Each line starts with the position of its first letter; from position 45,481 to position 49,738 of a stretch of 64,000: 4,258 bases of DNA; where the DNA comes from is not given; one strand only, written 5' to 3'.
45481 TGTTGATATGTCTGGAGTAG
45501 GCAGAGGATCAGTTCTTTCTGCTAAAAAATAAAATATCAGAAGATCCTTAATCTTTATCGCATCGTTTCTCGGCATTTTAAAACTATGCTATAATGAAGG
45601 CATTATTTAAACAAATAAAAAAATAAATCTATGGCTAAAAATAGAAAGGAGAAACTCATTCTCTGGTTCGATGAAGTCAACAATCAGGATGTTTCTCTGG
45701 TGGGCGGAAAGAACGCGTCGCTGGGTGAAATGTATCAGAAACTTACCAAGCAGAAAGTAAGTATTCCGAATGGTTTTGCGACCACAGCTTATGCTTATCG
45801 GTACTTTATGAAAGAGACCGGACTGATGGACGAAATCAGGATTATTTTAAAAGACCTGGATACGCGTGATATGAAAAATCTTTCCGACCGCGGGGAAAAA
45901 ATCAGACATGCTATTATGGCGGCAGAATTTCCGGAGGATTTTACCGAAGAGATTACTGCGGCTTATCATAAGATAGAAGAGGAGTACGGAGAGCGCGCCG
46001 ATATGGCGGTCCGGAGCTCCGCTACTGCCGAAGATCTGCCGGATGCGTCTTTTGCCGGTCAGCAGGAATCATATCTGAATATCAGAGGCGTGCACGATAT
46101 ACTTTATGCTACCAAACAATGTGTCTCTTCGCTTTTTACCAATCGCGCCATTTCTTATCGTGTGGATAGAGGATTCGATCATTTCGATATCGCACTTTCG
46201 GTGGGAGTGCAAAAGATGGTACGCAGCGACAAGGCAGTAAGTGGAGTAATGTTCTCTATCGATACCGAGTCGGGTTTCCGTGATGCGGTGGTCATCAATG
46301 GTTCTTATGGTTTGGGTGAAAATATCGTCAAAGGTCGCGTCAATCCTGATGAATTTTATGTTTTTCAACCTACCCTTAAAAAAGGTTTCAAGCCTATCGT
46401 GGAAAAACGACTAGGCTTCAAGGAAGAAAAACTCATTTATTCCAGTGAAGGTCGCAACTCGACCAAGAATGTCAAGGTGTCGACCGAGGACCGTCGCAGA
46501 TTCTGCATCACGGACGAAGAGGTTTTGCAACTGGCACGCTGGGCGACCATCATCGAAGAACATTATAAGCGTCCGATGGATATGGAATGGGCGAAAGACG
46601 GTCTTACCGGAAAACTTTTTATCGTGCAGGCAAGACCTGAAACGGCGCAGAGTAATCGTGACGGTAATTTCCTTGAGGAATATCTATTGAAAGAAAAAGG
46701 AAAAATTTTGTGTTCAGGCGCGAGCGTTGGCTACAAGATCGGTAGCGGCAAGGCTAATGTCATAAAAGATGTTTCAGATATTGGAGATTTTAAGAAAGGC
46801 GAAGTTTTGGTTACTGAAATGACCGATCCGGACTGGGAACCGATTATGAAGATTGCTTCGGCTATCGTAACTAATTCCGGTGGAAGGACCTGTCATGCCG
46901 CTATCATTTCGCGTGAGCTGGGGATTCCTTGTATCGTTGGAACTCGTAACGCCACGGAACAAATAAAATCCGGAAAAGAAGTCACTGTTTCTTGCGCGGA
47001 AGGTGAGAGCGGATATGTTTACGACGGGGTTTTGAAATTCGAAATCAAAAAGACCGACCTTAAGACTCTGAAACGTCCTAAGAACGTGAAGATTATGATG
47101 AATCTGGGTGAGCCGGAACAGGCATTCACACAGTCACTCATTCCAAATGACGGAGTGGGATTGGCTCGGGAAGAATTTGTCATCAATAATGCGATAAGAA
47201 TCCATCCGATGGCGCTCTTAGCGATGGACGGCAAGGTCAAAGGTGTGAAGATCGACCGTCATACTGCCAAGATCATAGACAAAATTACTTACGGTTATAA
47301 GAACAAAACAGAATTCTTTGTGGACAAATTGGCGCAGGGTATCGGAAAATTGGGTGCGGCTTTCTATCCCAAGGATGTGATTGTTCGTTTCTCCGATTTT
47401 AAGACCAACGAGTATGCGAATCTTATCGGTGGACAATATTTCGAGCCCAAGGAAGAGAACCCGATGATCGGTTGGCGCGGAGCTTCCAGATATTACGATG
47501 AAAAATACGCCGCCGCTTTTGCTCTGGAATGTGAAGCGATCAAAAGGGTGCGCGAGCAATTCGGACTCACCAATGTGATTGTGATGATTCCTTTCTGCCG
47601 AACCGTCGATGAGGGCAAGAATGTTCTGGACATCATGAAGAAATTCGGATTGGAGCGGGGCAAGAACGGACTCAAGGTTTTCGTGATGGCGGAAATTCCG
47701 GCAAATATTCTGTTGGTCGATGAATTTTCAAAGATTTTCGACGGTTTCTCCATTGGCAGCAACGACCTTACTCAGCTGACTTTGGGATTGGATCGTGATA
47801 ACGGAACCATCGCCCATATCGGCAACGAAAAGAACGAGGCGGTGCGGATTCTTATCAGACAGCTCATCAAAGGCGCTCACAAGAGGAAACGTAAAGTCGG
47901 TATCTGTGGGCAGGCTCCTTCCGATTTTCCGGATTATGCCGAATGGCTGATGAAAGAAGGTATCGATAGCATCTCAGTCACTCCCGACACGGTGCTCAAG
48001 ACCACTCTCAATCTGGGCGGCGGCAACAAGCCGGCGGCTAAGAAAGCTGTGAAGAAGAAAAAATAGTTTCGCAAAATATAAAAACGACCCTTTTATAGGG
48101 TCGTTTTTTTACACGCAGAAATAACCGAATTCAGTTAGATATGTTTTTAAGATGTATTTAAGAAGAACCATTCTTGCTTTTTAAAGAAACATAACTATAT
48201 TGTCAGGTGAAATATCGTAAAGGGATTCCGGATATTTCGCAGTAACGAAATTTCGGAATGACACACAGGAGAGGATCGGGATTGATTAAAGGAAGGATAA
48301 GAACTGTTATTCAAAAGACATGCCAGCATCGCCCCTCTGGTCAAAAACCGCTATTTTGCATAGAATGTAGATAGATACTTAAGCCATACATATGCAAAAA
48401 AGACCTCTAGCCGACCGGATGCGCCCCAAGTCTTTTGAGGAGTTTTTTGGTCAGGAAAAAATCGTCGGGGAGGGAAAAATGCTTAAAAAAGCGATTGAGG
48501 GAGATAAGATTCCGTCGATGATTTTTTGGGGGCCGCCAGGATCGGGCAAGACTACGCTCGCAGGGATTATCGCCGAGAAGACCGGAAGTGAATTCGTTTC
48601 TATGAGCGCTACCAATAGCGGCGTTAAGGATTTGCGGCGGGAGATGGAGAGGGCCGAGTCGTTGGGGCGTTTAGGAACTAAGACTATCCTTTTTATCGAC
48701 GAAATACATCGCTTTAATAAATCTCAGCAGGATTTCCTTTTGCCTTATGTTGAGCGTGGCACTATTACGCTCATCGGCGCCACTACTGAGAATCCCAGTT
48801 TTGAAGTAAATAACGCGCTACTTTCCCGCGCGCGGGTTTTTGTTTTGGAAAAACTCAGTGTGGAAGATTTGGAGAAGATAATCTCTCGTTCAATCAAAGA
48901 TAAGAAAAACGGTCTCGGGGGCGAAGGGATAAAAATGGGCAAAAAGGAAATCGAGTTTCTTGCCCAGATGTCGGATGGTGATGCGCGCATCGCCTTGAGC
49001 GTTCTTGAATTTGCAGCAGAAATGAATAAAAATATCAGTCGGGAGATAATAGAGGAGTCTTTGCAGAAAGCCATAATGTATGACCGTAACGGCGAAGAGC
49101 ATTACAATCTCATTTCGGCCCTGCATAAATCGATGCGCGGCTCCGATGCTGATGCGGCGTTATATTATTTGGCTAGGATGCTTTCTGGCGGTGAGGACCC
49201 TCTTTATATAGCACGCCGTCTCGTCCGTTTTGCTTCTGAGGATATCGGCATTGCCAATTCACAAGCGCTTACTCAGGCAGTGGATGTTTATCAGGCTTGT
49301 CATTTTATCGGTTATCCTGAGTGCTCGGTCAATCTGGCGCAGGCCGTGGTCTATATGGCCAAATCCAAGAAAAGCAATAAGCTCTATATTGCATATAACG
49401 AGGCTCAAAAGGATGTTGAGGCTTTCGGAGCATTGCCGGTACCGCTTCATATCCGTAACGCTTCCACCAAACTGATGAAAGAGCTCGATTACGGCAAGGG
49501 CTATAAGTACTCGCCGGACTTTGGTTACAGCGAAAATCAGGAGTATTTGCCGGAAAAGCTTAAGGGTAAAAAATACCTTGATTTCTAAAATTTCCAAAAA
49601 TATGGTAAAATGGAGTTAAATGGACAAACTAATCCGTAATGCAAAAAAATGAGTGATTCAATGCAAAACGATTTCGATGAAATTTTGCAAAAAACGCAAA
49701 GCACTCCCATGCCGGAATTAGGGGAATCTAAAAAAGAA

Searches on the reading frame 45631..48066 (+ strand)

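Call 73: search_protein_families(library=pfam, proteins=[window:45631-48066:+], max_evalue=0.00001)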
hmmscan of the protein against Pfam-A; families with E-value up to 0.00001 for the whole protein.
window:45631-48066:+ (811 aa): 3 families
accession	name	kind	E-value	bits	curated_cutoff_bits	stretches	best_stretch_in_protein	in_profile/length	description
PF01326.24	PPDK_N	-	7.3e-123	410.5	27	1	22-344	2-316/328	Pyruvate phosphate dikinase, AMP/ATP-binding domain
PF02896.24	PEP-utilizers_C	-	6.7e-60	203.2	22.8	1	474-791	8-284/293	PEP-utilising enzyme, PEP-binding domain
PF00391.29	PEP-utilizers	-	4e-27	94.1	23.1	1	387-458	1-72/72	PEP-utilising enzyme, mobile domain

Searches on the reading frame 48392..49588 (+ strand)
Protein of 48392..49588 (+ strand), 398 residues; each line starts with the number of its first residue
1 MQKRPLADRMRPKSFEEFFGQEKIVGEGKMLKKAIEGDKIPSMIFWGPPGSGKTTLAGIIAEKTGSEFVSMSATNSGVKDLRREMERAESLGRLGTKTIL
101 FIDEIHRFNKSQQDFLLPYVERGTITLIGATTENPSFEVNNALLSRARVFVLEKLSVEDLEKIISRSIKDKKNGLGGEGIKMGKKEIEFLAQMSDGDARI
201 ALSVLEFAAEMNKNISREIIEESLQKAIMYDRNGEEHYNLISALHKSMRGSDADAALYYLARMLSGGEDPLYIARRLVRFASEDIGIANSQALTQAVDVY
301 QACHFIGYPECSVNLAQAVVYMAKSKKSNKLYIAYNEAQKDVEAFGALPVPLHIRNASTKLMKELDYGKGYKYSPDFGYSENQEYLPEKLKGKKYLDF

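Call 73: search_protein_families(library=pfam, proteins=[window:48392-49588:+], max_evalue=0.00001)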
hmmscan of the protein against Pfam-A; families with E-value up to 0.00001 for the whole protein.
window:48392-49588:+ (398 aa): 5 families
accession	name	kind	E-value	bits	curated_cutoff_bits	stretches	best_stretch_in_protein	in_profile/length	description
PF12002.13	MgsA_C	-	1.7e-59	200.9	27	1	250-396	1-148/167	MgsA AAA+ ATPase C terminal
PF16193.11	AAA_assoc_2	-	9.6e-23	80.7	34.3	1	178-249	3-81/81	AAA C-terminal domain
PF05496.18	RuvB_N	-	1.5e-17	64.3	27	1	10-128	1-116/159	Holliday junction DNA helicase RuvB P-loop domain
PF00004.35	AAA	-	1.6e-16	61.4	21.2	1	43-149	1-125/131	ATPase family associated with various cellular activities (AAA)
PF07728.20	AAA_5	-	7.6e-08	32.9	22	1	43-133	2-103/139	AAA domain (dynein-related subfamily)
